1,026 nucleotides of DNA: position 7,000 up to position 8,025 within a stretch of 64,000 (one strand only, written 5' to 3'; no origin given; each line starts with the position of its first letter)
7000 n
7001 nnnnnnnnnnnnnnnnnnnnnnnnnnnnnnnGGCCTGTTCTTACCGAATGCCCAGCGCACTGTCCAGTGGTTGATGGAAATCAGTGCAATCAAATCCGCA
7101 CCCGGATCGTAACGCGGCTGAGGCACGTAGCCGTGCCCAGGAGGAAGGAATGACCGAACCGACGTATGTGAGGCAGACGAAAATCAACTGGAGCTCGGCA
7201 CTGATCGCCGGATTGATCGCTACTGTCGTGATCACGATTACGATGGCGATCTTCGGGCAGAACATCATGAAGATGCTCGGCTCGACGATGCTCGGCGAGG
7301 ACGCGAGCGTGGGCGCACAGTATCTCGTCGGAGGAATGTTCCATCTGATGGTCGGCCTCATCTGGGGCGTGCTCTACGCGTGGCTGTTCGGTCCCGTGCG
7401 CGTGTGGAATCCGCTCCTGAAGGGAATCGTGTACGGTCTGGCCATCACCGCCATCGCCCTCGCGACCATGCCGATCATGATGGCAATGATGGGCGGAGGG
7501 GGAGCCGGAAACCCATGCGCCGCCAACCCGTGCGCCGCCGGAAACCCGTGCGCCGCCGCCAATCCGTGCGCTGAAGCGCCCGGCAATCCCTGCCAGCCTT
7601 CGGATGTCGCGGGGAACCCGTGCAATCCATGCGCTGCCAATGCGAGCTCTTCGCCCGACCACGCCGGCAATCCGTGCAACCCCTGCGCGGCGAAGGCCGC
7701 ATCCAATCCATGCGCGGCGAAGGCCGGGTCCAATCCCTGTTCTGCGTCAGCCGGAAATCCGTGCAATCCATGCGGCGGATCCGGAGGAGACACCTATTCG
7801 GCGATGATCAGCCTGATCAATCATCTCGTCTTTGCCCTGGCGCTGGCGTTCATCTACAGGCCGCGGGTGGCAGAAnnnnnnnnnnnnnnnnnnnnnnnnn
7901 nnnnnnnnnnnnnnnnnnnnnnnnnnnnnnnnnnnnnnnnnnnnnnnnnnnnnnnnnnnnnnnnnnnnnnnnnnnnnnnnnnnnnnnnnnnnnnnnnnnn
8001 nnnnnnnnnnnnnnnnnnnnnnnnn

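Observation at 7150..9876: Coupled operon: NPC cysteine-repeat DUF1440 membrane protein, secreted FGE-family enzyme, and a TGA-interrupted DUF3179-like lipoprotein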

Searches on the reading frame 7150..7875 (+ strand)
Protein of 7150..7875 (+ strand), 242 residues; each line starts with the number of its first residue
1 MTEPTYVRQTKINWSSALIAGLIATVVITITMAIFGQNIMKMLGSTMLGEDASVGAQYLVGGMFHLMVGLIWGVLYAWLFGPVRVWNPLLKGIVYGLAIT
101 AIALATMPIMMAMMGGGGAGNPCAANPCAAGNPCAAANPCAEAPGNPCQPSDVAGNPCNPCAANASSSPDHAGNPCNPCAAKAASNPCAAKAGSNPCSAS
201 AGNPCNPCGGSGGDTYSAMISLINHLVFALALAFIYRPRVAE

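Call 5: search_protein_families(library=pfam, proteins=[window:7150-7875:+], max_evalue=0.01)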
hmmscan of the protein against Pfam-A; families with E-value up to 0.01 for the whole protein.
window:7150-7875:+ (242 aa): 1 family
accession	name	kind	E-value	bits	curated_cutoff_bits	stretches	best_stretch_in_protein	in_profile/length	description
PF20587.3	DUF6789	-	0.0071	16.9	27.1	0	15-108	5-104/144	Family of unknown function (DUF6789)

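Call 6: search_protein_families(library=ncbifam, proteins=[window:7150-7875:+], max_evalue=0.01)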
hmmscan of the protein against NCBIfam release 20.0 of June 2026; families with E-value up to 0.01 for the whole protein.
window:7150-7875:+ (242 aa): 0 families

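Call 12: find_homologous_proteins(query=window:7150-7875:+, max_evalue=0.001)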
Query window:7150-7875:+ (242 aa): 575 proteins with E <= 0.001 among 5214 candidates; the best 120 are listed.
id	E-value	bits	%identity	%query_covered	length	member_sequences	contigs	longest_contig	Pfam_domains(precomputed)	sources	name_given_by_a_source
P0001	6.4e-157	539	100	100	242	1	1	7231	-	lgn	-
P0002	3.6e-92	327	60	95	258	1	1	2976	-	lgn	-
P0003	5.8e-89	316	64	98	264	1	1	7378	-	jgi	jgi:hypothetical protein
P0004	5.9e-85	303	60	99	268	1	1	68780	-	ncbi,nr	ncbi:MAG TPA: hypothetical protein VMT00_09000 [Thermoanaerobaculia bacterium]|nr:hypothetical prote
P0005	1.0e-83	299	63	99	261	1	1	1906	-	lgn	-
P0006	1.5e-70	256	61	93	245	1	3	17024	-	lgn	-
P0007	2.2e-69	252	59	95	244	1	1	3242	-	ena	-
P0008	2.3e-69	252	53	94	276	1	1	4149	PF20587.4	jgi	jgi:hypothetical protein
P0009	8.0e-69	250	61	95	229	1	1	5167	-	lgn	-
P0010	2.1e-68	249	53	96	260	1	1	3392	-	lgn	-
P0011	2.2e-68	249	54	95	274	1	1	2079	-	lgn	-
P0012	9.5e-68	247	59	93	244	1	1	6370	-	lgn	-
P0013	1.3e-67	246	55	100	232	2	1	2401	-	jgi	jgi:hypothetical protein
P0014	2.4e-66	242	55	94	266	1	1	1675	PF20587.4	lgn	-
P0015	3.0e-66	242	52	94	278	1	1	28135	-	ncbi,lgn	-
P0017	8.7e-64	234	49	94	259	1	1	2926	PF20587.4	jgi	jgi:hypothetical protein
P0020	7.2e-63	231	45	93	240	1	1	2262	PF20587.4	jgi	jgi:hypothetical protein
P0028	1.1e-61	227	53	98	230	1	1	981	PF20587.4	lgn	-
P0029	1.1e-61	227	52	94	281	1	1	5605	PF20587.4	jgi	jgi:hypothetical protein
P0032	2.9e-61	226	47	98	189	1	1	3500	PF20587.4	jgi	-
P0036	6.4e-61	224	54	93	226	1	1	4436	PF20587.4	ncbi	-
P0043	6.0e-58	215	46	93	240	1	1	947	PF20587.4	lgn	-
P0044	1.3e-57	214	44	93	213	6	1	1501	PF20587.4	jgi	jgi:hypothetical protein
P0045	1.8e-57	213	45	92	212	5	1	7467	PF20587.4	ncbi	-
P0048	8.2e-57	211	47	94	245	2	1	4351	PF20587.4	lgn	-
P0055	1.9e-55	206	45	93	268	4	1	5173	PF20587.4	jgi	jgi:hypothetical protein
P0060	1.3e-54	204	49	94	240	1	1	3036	PF20587.4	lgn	-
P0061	1.7e-54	203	43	93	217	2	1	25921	PF20587.4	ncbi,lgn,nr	ncbi:MAG TPA: hypothetical protein VGS96_01515 [Thermoanaerobaculia bacterium]|nr:hypothetical prote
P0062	4.3e-54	202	49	93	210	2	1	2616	PF20587.4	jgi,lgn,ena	-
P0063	4.8e-54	202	49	93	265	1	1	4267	PF20587.4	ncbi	-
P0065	8.5e-54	201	48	98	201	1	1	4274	PF20587.4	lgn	-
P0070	8.0e-53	198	51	96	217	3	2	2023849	-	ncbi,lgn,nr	ncbi:MAG: hypothetical protein KatS3mg015_0470 [Fimbriimonadales bacterium]|nr:MAG: hypothetical pro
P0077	2.8e-52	196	43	93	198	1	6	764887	PF20587.4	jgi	jgi:hypothetical protein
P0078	6.2e-52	195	43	99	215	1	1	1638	PF20587.4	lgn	-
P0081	1.3e-51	194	51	99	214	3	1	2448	PF20587.4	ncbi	-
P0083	2.7e-51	193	50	94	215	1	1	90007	-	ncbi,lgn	-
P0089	1.5e-50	190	46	95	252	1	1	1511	PF20587.4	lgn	-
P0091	3.2e-50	189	52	90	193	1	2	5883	PF20587.4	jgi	jgi:hypothetical protein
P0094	7.8e-50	188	47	93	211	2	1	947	PF20587.4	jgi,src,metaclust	metaclust:\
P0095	1.4e-49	187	50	92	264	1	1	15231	PF20587.4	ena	-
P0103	1.4e-48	184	40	97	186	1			PF20587.4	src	-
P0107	9.9e-48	181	45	93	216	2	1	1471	PF20587.4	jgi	jgi:hypothetical protein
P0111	2.3e-47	180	45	93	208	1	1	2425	PF20587.4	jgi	jgi:hypothetical protein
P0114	1.0e-46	178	48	94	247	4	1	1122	PF20587.4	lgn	-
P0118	1.2e-45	174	47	98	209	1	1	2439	PF20587.4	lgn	-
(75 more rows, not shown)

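Call 19: find_encoding_contigs(protein=P0004, flank=8000, max_places=3)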
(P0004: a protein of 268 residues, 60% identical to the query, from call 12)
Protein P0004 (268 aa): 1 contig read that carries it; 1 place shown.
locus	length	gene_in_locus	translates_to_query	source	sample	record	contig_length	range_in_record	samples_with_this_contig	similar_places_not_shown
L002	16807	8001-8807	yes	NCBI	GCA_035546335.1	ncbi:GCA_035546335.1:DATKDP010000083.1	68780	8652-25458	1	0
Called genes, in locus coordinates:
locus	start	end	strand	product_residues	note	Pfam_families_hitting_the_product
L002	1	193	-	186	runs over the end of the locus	PF28474:DUF8412, PF13376:OmdA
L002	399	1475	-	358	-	PF02625:XdhC_CoxI, PF13478:XdhC_C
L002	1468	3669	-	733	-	PF20256:MoCoBD_2, PF02738:MoCoBD_1, PF20256:MoCoBD_2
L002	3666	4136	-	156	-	PF00111:Fer2, PF13085:Fer2_3 (weak), PF01799:Fer2_2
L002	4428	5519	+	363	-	PF06580:His_kinase, PF02518:HATPase_c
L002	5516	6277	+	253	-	PF00072:Response_reg, PF04397:LytTR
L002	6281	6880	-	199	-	-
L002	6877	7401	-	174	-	PF04542:Sigma70_r2, PF08281:Sigma70_r4_2, PF04545:Sigma70_r4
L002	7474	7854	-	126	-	-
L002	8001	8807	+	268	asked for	-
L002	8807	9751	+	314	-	PF03781:FGE-sulfatase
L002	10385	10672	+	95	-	-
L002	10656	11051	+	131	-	PF01850:PIN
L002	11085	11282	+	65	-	-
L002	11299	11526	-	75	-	-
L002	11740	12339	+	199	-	PF13635:DUF4143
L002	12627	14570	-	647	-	PF19291:TREH_N (weak), PF00723:Glyco_hydro_15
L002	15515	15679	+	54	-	-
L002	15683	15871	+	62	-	-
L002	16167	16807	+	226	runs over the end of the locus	PF09335:VTT_dom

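Call 20: find_encoding_contigs(protein=P0070, flank=8000, max_places=3)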
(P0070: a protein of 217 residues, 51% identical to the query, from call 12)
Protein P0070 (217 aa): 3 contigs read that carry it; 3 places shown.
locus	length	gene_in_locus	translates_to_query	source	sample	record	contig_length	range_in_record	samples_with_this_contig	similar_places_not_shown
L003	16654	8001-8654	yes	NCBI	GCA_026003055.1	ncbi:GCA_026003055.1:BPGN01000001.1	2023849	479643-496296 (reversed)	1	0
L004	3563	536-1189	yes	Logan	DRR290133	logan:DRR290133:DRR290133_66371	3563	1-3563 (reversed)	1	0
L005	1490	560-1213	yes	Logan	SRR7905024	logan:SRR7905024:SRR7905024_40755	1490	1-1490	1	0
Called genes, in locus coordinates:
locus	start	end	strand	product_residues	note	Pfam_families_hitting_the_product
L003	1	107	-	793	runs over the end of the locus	PF00580:UvrD-helicase, PF01443:Viral_helicase1 (faint), PF13245:AAA_19, PF13401:AAA_22 (faint), PF13604:AAA_30 (faint), PF13361:UvrD_C, PF13538:UvrD_C_2 (faint)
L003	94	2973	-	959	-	-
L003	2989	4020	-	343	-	PF01545:Cation_efflux, PF16916:ZT_dimer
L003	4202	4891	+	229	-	PF07719:TPR_2 (faint), PF13424:TPR_12 (faint), PF13181:TPR_8 (faint), PF13428:TPR_14 (faint), PF00515:TPR_1 (faint), PF23914:TPR_CcmH_CycH (weak), PF12895:ANAPC3 (weak), PF13432:TPR_16, +4 more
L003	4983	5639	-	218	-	-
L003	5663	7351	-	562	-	PF02638:GHL10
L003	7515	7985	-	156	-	-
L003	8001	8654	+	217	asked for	-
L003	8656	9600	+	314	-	PF03781:FGE-sulfatase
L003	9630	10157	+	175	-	-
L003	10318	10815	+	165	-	PF22811:Zn_ribbon_NrdR, PF03477:ATP-cone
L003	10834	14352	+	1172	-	PF08471:Ribonuc_red_2_N, PF02867:Ribonuc_red_lgC, PF12637:TSCPD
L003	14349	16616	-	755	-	PF00270:DEAD, PF04851:ResIII (weak), PF00271:Helicase_C, PF22982:WHD_HRQ1, PF09369:MZB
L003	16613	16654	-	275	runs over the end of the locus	PF00902:TatC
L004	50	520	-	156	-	-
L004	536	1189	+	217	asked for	-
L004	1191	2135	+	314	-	PF03781:FGE-sulfatase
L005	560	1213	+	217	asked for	-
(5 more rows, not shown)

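Call 22: find_related_loci(query=A1, collection=genome_contigs, flank=6000)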
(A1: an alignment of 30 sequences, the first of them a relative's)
Query A1 (242 aa) in genome_contigs; peptide patterns used: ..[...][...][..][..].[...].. (x = any residue, [..] = any of these).
45 stretches matched a pattern; 15 encode a relative of the query (tblastn E <= 1e-3); 15 distinct loci.
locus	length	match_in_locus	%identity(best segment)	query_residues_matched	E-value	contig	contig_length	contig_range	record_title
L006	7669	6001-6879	64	1-241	9e-110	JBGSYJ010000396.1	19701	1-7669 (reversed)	MAG: Thermoanaerobaculia bacterium isolate JTS-RE88 k141_11300391, whole genome shotgun sequence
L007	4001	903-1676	75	1-240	7e-109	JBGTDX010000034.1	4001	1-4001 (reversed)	MAG: Thermoanaerobaculia bacterium isolate JTS-RE153 k141_2174623, whole genome shotgun sequence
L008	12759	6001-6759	52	9-236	8e-72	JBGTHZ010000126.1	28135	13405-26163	MAG: Pyrinomonadaceae bacterium isolate JTS-RE251 k141_9652207, whole genome shotgun sequence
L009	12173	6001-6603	58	12-239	6e-68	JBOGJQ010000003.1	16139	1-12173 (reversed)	MAG: Thermoanaerobaculia bacterium isolate M3-S_maxbin2.bin.118 k127_4136483, whole genome shotgun sequence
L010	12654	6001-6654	55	8-236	3e-59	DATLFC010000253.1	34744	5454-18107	MAG TPA_asm: Thermoanaerobaculia bacterium isolate SMAG_U14392 k141_2241052, whole genome shotgun sequence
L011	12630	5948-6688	45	5-237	3e-52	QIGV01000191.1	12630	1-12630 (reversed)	MAG: Gammaproteobacteria bacterium isolate SZUA-140 Ga0063293_10004862, whole genome shotgun sequence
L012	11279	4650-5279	54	10-236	5e-52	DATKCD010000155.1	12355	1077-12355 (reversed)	MAG TPA_asm: Thermoanaerobaculia bacterium isolate SMAG_U14437 k141_516109, whole genome shotgun sequence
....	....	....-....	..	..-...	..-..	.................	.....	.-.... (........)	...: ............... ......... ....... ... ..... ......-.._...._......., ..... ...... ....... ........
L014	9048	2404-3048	47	1-239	7e-48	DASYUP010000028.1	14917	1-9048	MAG TPA_asm: Thermoanaerobaculia bacterium isolate SMAG_U4598 k141_466359, whole genome shotgun sequence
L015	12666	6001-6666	47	1-236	5e-45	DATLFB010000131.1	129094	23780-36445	MAG TPA_asm: Thermoanaerobaculia bacterium isolate SMAG_U14391 k141_3638227, whole genome shotgun sequence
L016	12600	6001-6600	43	11-236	4e-44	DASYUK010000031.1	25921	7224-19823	MAG TPA_asm: Thermoanaerobaculia bacterium isolate SMAG_U4593 k141_617921, whole genome shotgun sequence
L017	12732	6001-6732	50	10-236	1e-55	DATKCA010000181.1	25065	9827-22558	MAG TPA_asm: Thermoanaerobaculia bacterium isolate SMAG_U14434 k141_2733269, whole genome shotgun sequence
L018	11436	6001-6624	43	1-236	1e-38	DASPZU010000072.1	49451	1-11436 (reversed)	MAG TPA_asm: Thermoanaerobaculia bacterium isolate SMAG_U11627 k141_674873, whole genome shotgun sequence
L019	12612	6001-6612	39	14-242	4e-37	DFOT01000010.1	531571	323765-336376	MAG TPA_asm: Opitutia bacterium UBA3534 UBA3534_contig_4129, whole genome shotgun sequence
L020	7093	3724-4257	43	5-236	1e-32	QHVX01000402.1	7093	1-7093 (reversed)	MAG: Acidobacteria bacterium isolate gp7 AA11 14_1009_16_40cm_scaffold_210649_curated, whole genome shotgun sequence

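Call 49: find_encoding_contigs(protein=P0077, flank=7000, max_places=2)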
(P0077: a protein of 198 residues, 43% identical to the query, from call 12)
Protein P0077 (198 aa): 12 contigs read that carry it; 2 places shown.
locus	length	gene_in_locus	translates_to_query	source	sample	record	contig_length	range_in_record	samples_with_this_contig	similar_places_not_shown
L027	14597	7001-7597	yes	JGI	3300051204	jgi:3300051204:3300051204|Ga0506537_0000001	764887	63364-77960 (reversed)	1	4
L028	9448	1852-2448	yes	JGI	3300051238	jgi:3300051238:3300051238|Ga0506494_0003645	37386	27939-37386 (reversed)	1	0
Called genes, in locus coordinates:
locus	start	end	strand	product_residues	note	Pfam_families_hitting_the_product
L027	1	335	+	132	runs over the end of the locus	-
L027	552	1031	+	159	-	-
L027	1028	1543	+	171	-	PF04542:Sigma70_r2, PF22029:PhyR_sigma2 (weak), PF08281:Sigma70_r4_2, PF04545:Sigma70_r4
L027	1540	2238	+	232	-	-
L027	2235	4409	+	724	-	PF03190:Thioredox_DsbH, PF13899:Thioredoxin_7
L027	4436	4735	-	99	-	PF02583:Trns_repr_metal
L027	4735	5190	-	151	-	PF18423:zf_CopZ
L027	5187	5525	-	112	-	PF02411:MerT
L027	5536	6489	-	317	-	PF00403:HMA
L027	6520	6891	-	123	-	PF03203:MerC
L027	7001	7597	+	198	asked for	PF20587:DUF6789 (faint)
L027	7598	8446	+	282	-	PF03781:FGE-sulfatase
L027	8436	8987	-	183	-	PF11376:DUF3179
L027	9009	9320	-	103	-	PF11376:DUF3179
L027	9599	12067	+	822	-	PF04055:Radical_SAM, PF01209:Ubie_methyltran, PF06325:PrmA (weak), PF13489:Methyltransf_23 (weak), PF13847:Methyltransf_31, PF08241:Methyltransf_11, PF08242:Methyltransf_12 (weak), PF13649:Methyltransf_25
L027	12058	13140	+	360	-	PF01384:PHO4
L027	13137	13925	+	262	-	PF04542:Sigma70_r2 (weak), PF04545:Sigma70_r4 (weak), PF08281:Sigma70_r4_2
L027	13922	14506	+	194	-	-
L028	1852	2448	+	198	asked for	PF20587:DUF6789 (faint)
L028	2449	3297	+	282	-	PF03781:FGE-sulfatase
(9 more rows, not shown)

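Call 50: find_encoding_contigs(protein=P0083, flank=7000, max_places=2)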
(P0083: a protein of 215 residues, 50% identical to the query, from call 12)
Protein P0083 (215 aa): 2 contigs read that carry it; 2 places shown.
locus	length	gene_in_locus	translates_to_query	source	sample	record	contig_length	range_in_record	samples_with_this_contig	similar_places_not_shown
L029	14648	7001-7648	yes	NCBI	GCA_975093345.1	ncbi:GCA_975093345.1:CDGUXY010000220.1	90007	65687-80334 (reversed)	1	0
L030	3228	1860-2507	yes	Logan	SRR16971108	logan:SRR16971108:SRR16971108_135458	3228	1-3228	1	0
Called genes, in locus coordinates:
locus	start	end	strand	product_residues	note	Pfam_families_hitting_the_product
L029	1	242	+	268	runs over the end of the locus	PF25087:GMPPB_C (faint), PF00132:Hexapep, PF13720:Acetyltransf_11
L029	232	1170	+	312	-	PF01408:GFO_IDH_MocA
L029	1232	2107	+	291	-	PF01048:PNP_UDP_1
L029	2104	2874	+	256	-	PF01975:SurE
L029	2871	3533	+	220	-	PF01135:PCMT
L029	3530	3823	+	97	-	PF00708:Acylphosphatase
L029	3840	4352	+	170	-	PF00156:Pribosyltran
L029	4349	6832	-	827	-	PF04055:Radical_SAM, PF01209:Ubie_methyltran, PF08241:Methyltransf_11, PF08242:Methyltransf_12 (weak), PF13649:Methyltransf_25, PF13847:Methyltransf_31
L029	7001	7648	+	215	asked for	-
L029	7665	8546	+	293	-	PF03781:FGE-sulfatase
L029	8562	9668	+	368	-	PF01384:PHO4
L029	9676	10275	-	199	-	-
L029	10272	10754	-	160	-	PF04542:Sigma70_r2, PF08281:Sigma70_r4_2, PF04545:Sigma70_r4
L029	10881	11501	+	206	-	PF10604:Polyketide_cyc2, PF03364:Polyketide_cyc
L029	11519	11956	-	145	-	-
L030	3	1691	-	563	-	?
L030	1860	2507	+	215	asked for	-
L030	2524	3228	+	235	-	?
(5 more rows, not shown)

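Call 53: predict_structure(alignment_id=A1)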
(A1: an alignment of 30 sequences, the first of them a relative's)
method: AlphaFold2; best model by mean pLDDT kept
length: 242 residues; sequences in the alignment: 30
mean_pLDDT: 74.2   pTM: 0.63
mean pLDDT of the five models: 74.2, 73.7, 72.8, 72.8, 71.4
residues with pLDDT >= 90: 115; 70-90: 27; 50-70: 18; < 50: 82
segments of 3 or more residues with pLDDT < 50: 118-153, 155-168, 176-179, 184-191, 193-203, 205-211
pLDDT, mean of each block of 10 residues (from residue 1): 82 96 97 94 94 97 97 97 94 96 90 62 44 44 46 46 50 48 48 47 47 74 95 94 74
secondary structure, 60 per line:
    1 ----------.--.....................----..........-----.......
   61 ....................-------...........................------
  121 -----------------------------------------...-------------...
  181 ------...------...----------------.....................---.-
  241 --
elements in order: H14-34 H39-48 H54-80 H88-114 H215-235
